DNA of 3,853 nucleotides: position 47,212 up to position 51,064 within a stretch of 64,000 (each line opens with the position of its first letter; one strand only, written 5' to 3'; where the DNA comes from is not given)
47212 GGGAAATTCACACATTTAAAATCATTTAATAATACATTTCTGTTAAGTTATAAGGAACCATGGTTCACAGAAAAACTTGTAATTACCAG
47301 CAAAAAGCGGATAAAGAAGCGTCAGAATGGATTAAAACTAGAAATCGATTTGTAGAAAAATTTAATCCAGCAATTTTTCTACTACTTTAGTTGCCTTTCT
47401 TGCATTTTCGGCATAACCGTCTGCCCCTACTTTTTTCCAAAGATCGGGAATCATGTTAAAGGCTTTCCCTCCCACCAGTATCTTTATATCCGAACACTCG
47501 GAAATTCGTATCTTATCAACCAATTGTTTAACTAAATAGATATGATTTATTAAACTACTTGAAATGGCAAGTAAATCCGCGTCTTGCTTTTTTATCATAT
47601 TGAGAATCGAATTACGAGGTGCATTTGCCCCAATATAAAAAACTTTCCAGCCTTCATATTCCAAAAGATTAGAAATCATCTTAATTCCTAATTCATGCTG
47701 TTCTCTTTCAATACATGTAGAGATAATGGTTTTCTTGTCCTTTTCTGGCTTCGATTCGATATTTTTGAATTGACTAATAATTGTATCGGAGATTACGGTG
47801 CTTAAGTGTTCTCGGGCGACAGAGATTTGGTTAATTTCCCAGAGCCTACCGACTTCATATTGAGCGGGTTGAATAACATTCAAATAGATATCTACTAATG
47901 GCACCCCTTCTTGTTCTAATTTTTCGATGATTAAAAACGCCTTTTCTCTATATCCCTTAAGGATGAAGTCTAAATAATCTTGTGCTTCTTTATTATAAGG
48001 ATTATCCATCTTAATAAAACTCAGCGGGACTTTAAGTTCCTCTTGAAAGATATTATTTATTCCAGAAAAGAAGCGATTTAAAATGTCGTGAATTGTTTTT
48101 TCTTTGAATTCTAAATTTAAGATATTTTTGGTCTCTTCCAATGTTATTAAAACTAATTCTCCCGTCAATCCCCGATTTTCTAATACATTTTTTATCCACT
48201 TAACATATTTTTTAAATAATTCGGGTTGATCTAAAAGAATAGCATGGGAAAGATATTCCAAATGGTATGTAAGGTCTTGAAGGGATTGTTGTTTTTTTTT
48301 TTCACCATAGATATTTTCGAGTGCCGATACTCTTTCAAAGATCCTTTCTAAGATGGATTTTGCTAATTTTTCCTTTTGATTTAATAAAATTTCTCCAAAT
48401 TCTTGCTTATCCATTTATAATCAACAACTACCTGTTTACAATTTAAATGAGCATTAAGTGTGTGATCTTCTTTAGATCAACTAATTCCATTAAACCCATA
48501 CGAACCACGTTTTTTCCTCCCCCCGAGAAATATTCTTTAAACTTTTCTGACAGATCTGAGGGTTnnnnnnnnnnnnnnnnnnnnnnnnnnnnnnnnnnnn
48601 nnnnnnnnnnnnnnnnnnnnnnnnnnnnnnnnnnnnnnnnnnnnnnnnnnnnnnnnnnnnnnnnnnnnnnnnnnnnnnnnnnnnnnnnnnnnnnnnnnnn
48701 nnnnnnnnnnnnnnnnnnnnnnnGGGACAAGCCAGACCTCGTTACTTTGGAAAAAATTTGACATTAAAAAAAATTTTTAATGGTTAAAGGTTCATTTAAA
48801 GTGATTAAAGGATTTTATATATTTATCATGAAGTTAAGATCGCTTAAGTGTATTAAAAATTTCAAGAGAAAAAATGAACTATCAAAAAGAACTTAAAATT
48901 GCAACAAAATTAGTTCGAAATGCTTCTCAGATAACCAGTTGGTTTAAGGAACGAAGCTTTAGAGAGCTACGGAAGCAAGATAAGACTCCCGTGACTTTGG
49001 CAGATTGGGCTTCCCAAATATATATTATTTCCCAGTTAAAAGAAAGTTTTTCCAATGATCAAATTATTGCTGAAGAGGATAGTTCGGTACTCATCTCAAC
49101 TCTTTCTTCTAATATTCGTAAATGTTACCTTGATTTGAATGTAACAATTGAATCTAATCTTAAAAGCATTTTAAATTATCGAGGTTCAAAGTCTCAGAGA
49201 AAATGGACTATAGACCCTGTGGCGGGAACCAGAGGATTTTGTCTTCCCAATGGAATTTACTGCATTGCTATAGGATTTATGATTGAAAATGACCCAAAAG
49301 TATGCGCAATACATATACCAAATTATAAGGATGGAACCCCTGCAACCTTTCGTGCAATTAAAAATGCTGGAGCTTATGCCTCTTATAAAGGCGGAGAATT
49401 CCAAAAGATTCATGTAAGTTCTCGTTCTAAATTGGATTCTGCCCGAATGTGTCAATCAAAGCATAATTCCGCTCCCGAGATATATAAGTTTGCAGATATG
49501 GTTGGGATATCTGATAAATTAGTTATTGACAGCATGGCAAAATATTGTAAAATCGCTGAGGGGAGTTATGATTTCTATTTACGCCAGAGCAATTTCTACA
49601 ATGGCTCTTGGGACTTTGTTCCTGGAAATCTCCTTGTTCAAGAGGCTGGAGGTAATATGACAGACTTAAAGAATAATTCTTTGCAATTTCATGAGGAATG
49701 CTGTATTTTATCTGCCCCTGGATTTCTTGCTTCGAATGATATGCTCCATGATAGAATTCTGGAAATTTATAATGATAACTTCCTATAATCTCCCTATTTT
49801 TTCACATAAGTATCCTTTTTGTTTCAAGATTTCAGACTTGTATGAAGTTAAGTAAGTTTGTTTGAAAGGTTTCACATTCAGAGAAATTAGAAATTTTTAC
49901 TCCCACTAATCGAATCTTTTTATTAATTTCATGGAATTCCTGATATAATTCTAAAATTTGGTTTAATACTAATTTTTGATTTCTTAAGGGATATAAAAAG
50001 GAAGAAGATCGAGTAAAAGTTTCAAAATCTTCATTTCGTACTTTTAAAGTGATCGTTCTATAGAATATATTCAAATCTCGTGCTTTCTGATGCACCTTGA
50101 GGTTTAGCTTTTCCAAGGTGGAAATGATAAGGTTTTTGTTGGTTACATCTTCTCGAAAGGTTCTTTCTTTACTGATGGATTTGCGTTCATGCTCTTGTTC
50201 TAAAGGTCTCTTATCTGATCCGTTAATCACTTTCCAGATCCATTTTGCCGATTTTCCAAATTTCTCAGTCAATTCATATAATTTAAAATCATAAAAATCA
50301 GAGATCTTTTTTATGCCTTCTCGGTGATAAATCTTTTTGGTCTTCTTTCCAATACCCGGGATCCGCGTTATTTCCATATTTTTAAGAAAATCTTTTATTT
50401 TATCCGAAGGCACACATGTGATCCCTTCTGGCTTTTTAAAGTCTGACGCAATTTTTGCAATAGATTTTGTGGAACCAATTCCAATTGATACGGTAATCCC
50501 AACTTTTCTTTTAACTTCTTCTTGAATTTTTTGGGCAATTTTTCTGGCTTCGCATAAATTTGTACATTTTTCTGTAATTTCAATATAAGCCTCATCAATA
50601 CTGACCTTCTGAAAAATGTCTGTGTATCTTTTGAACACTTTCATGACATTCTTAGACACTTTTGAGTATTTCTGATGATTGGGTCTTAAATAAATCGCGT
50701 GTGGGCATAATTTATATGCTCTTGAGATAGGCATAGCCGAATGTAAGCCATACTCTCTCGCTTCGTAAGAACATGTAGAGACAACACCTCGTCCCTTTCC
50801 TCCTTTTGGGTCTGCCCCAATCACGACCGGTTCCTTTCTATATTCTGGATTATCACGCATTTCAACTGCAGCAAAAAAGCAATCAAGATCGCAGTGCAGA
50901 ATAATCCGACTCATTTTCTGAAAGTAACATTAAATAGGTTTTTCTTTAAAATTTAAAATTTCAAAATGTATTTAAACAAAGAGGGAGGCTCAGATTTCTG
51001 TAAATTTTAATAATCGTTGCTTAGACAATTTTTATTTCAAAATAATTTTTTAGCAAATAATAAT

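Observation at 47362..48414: CarH-type coenzyme-B12 photoreceptor module without a DNA-binding domain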

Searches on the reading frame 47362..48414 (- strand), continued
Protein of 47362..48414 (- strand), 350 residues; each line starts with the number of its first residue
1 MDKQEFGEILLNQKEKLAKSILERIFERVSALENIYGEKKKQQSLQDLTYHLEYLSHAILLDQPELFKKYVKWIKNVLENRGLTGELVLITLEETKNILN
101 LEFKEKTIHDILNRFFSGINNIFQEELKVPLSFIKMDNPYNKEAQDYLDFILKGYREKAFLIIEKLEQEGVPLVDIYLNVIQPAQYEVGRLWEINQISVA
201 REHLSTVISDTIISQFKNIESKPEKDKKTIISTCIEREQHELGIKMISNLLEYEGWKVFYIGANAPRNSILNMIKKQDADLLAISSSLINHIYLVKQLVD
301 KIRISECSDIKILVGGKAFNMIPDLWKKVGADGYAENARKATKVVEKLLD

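Call 48: search_solved_structures(query=A1, max_evalue=0.00001, show_alignments=5)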
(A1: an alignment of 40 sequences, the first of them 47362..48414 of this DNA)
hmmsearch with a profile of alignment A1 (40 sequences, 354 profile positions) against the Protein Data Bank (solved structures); distinct sequences matched with E-value up to 0.00001: 28.
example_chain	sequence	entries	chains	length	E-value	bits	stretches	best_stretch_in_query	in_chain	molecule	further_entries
8j2x_A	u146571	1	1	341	3.7e-43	151.3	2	147-345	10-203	Cobalamin-binding protein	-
8j2w_A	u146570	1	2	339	3.8e-43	151.3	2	147-345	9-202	Cobalamin-binding protein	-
8j2y_A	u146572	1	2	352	1.5e-33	119.7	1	146-346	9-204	GGDEF domain-containing protein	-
8jbs_A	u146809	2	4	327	9.8e-24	87.4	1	141-322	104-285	Putative cobalamin binding protein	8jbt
1y80_A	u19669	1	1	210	1.3e-23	87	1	218-351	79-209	Predicted cobalamin binding protein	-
4jgi_A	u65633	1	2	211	2.7e-23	86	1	179-351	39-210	Putative uncharacterized protein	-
7xcn_M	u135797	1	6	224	9.4e-17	64.5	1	227-349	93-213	Trimethylamine methyltransferase corrinoid protein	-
3ezx_A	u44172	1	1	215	6.9e-15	58.3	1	162-348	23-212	Monomethylamine corrinoid protein 1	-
1bmt_A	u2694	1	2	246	1.1e-09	41.2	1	223-323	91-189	METHIONINE SYNTHASE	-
3bul_A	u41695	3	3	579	8e-09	38.4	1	224-323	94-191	Methionine synthase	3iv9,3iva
8g3h_A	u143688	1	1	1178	8.8e-09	38.3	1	185-324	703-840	Methionine synthase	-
3whp_A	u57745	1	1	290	3.8e-08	36.2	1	112-291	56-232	Probable transcriptional regulator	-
5c8d_A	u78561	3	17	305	4.4e-08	36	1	112-291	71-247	Light-dependent transcriptional regulator CarH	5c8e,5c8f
3kow_A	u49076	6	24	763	8.2e-08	35.1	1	225-352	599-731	D-ornithine aminomutase E component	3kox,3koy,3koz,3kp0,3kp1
8ssd_A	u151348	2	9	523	2.8e-07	33.3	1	209-324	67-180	Methionine synthase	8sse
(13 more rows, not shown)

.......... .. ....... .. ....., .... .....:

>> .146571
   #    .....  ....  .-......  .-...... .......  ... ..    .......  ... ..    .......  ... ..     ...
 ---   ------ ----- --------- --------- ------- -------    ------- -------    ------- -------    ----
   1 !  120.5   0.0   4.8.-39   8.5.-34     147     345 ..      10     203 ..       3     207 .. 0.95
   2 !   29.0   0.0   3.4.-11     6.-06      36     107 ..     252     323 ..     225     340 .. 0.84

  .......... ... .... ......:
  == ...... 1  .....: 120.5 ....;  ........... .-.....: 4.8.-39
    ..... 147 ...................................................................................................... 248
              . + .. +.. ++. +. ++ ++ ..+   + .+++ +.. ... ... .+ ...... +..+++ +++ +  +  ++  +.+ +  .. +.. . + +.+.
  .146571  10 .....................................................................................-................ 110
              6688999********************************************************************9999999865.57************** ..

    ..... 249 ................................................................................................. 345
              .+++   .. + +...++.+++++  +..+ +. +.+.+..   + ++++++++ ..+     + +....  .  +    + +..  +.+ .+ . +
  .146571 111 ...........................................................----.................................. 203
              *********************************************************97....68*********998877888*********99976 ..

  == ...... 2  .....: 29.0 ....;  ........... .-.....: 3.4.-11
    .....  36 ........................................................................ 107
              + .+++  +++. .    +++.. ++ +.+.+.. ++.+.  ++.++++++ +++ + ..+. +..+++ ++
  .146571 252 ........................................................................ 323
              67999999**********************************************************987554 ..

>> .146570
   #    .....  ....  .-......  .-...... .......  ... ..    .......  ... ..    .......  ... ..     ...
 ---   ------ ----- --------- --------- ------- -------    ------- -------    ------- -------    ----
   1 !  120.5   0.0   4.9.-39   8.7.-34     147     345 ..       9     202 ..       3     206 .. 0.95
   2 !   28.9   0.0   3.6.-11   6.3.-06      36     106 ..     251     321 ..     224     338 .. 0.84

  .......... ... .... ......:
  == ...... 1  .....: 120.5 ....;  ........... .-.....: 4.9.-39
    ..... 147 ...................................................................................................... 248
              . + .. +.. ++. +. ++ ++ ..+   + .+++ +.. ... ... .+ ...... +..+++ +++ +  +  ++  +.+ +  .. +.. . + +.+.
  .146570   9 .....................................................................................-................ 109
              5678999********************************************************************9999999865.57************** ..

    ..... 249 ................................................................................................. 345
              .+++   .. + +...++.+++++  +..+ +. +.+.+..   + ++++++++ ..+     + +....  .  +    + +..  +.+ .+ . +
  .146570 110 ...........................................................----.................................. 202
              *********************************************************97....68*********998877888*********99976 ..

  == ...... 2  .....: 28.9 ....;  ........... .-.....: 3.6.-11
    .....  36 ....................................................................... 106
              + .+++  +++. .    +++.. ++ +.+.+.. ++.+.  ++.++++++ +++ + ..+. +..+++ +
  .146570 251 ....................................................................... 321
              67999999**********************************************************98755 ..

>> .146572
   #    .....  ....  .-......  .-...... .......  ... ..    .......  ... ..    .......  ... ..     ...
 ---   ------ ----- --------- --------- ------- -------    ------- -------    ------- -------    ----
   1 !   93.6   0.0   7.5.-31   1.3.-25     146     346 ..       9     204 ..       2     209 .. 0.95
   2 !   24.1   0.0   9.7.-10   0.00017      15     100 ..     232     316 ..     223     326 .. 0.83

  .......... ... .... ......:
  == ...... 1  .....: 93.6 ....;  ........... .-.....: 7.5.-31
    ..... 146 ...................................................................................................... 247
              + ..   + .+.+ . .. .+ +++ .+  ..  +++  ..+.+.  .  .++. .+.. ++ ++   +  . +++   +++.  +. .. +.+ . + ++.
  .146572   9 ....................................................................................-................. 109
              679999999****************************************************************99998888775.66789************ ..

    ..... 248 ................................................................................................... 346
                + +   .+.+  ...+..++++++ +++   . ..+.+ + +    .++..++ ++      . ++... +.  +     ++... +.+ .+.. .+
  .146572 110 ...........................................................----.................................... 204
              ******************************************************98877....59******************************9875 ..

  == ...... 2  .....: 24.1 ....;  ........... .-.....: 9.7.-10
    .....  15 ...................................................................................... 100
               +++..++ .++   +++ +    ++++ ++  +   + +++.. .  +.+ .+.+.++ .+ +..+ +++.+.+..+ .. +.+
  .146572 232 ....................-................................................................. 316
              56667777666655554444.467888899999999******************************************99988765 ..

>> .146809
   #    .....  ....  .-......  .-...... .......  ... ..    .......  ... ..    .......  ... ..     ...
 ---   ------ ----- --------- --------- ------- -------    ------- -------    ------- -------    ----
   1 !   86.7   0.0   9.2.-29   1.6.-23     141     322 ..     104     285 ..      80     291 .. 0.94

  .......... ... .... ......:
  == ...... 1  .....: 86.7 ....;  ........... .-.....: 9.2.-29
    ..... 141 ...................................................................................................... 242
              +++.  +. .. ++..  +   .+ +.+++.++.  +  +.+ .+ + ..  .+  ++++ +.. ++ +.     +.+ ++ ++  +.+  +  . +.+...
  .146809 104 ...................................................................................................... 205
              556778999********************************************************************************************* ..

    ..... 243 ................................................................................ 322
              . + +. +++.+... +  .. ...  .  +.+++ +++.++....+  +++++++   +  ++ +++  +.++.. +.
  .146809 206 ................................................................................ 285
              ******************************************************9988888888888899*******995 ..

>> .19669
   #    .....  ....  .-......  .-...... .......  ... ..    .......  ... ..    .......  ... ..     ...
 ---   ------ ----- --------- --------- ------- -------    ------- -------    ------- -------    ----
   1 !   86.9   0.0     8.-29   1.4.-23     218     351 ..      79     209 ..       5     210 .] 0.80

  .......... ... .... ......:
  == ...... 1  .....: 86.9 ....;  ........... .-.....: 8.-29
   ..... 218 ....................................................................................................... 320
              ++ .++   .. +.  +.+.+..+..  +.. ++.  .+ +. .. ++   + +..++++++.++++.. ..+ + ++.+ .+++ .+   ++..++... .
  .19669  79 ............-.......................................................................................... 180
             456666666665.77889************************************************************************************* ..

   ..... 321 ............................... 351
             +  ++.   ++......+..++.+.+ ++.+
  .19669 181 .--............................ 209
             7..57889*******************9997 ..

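Call 57: search_protein_families(library=pfam, proteins=[L001:3822-5801:+, L001:7007-8614:+, L021:61-1113:+, L021:2645-3400:+, L021:4755-6185:+, L037:6969-8483:+, L037:2384-3445:+, L070:7134-8234:+, L070:4299-5351:-, L070:8739-10403:+], max_evalue=0.0001)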
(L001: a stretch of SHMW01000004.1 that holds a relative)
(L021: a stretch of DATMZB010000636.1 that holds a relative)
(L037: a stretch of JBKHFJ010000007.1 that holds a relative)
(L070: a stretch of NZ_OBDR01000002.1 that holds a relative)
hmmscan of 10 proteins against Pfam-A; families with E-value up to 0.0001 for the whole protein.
L001:3822-5801:+ (659 aa): 9 families
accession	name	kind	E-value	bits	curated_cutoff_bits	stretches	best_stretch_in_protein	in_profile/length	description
PF13426.13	PAS_9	-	1e-41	141.8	27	3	178-279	2-103/103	PAS domain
PF00989.32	PAS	-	1.5e-37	128.5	22.6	2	171-277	5-113/113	PAS fold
PF08447.18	PAS_3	-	4.3e-32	110.7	25.6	3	315-394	3-80/89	PAS fold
PF08448.16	PAS_4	-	8.8e-25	87.5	23.1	2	178-282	6-110/110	PAS fold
PF13188.13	PAS_8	-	3.1e-21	74.9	21.8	1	171-218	5-53/65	PAS domain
PF02518.31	HATPase_c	-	4.1e-18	66.3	26.4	1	543-657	4-109/111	Histidine kinase-, DNA gyrase B-, and HSP90-like ATPase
PF12860.13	PAS_7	-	5.5e-12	46.3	27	1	174-285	2-115/115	PAS fold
PF24820.1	Diguanyl_cycl_sensor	-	8.6e-09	35.8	28.1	0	47-98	2-53/109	Diguanylate cyclase-like sensor domain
PF13596.12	PAS_10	-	5.6e-07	30.6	22.1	1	179-278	11-106/106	PAS domain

L001:7007-8614:+ (535 aa): 4 families
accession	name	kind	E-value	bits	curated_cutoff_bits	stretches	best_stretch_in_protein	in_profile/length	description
PF02518.31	HATPase_c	-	3e-28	98.9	26.4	1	414-529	2-109/111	Histidine kinase-, DNA gyrase B-, and HSP90-like ATPase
PF00512.31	HisKA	-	3.3e-12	46.7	26.9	1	301-366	2-64/66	His Kinase A (phospho-acceptor) domain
PF13188.13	PAS_8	-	8.5e-06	25.9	21.8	1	184-229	2-48/65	PAS domain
PF00989.32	PAS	-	1.6e-05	25.3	22.6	1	185-216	3-34/113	PAS fold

L021:61-1113:+ (350 aa): 3 families
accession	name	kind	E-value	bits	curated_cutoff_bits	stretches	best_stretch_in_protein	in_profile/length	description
PF13458.12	Peripla_BP_6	-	4.5e-42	145.4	31.7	1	2-287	33-312/343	Periplasmic binding protein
PF01094.35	ANF_receptor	-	1.9e-41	142.7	25.4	1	2-338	14-352/353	Receptor family ligand binding region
PF13433.12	Peripla_BP_5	-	1.4e-11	44.6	27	1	1-291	31-316/363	Periplasmic binding protein domain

L021:2645-3400:+ (251 aa): 1 family
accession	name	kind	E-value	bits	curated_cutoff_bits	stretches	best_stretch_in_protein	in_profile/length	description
PF07568.18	HisKA_2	-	3.2e-10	40.4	22.3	1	219-245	1-27/76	Histidine kinase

L021:4755-6185:+ (476 aa): 2 families
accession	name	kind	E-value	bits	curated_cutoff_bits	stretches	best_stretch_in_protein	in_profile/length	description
PF02913.24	FAD-oxidase_C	-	3.6e-58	197.6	21.2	1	222-465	1-248/248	FAD linked oxidases, C-terminal domain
PF01565.28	FAD_binding_4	-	1.6e-45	154.7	26.4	1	47-185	1-138/139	FAD binding domain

L037:6969-8483:+ (504 aa): 9 families
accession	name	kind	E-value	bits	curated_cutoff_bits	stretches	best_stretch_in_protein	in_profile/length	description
PF02518.31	HATPase_c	-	3e-23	82.8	26.4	1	402-503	4-109/111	Histidine kinase-, DNA gyrase B-, and HSP90-like ATPase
PF08448.16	PAS_4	-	3e-16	60.1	23.1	1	180-293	1-108/110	PAS fold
PF13426.13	PAS_9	-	4e-12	46.8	27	1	185-292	2-103/103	PAS domain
PF00989.32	PAS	-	5.3e-10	39.7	22.6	1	174-290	1-113/113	PAS fold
PF13581.12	HATPase_c_2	-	5.3e-09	36.6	27.4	1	412-485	40-114/127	Histidine kinase-like ATPase domain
PF14689.11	SPOB_a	-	2.9e-08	33.6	28.1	1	297-353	3-58/62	Sensor_kinase_SpoOB-type, alpha-helical domain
PF14501.12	HATPase_c_5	-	1.2e-06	28.8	22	1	404-491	6-92/102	GHKL domain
PF00512.31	HisKA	-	2.7e-06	27.8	26.9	1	315-361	10-60/66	His Kinase A (phospho-acceptor) domain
PF13188.13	PAS_8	-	1.6e-05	25.1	21.8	1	174-233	1-56/65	PAS domain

L037:2384-3445:+ (353 aa): 1 family
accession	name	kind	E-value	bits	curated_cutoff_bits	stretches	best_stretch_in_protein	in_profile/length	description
PF00291.31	PALP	-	3.7e-72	243.6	35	1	53-343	1-295/295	Pyridoxal-phosphate dependent enzyme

L070:7134-8234:+ (366 aa): 7 families
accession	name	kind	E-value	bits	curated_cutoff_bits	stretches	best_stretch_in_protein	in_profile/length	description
PF02518.31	HATPase_c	-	1.6e-25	90.2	26.4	1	265-365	6-110/111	Histidine kinase-, DNA gyrase B-, and HSP90-like ATPase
PF13426.13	PAS_9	-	1.1e-07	32.5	27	1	47-151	2-102/103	PAS domain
PF00989.32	PAS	-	7.5e-06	26.4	22.6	1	36-150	1-113/113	PAS fold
PF14689.11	SPOB_a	-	9.3e-06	25.6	28.1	1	159-212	5-57/62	Sensor_kinase_SpoOB-type, alpha-helical domain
PF13581.12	HATPase_c_2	-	2.4e-05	24.8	27.4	1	271-360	42-125/127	Histidine kinase-like ATPase domain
PF14501.12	HATPase_c_5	-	2.6e-05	24.5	22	1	264-351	9-91/102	GHKL domain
PF13188.13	PAS_8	-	8.3e-05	22.8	21.8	0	36-82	1-49/65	PAS domain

L070:4299-5351:- (350 aa): 1 family
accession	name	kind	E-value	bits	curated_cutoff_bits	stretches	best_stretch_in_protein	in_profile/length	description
PF07282.18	Cas12f1-like_TNB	-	3.1e-26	91.8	26.3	1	248-311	1-60/60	Cas12f1-like, TNB domain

L070:8739-10403:+ (554 aa): 1 family
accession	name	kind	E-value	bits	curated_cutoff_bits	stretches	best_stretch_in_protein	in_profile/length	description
PF03063.25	Prismane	-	3.1e-163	544.5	27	1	16-549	1-512/513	Prismane/CO dehydrogenase family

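Call 82: search_protein_representatives(alignment_id=A1)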
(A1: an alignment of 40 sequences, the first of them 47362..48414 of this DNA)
Query: 40 sequences, 354 profile positions. Proteins with E-value up to 0.001 (for the whole library): 21578; up to 1e-10: 11796; up to 1e-30: 3034. The best 150 are listed.
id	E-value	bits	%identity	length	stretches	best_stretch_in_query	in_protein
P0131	8.9e-151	518.5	-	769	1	4-353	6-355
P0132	3.6e-150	516.5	-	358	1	4-351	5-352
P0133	2.1e-149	514.0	-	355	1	1-352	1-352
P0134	4.9e-146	502.9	-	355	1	2-352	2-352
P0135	6.9e-143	492.6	-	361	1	6-352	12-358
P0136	4.2e-142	490.0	-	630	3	12-351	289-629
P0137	6.4e-141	486.1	-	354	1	4-352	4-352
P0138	9.3e-141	485.6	-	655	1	1-352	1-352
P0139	4.5e-139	480.0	-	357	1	7-351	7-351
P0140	7.5e-139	479.3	-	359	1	5-351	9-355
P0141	1.7e-138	478.1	-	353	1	1-349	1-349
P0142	2.7e-138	477.5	-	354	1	9-351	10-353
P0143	1.0e-136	472.2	-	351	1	1-351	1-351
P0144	1.3e-136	471.9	-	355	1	1-351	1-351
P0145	3.1e-136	470.7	-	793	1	1-352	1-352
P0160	1.5e-130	452.0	-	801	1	4-352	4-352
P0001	8.8e-125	433.0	-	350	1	5-351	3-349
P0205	3.9e-123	427.6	-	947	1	7-352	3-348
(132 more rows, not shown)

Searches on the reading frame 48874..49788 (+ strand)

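Call 3: search_protein_families(library=pfam, proteins=[window:48874-49788:+], max_evalue=0.1)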
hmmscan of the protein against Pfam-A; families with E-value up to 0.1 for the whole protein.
window:48874-49788:+ (304 aa): 2 families
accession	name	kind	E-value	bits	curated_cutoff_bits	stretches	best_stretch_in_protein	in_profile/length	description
PF00459.30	Inositol_P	-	4.8e-36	125.1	27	1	4-297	3-264/271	Inositol monophosphatase family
PF24538.1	DUF7599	-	0.055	13.6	27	0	89-111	20-42/85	Domain of unknown function (DUF7599)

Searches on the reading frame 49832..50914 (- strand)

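Call 36: search_protein_families(library=pfam, proteins=[window:49832-50914:-], max_evalue=0.001)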
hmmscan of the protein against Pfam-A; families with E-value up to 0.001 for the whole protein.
window:49832-50914:- (360 aa): 3 families
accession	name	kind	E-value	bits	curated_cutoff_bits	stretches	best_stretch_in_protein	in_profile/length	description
PF00817.25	IMS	-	5.1e-49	166.4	23.2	1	8-158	1-148/148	impB/mucB/samB family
PF11799.13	IMS_C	-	2.7e-22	79.7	20.7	1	244-354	1-109/109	impB/mucB/samB family C-terminal domain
PF11798.14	IMS_HHH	-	2.1e-05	24.9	24.4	1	171-194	2-25/32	IMS family HHH motif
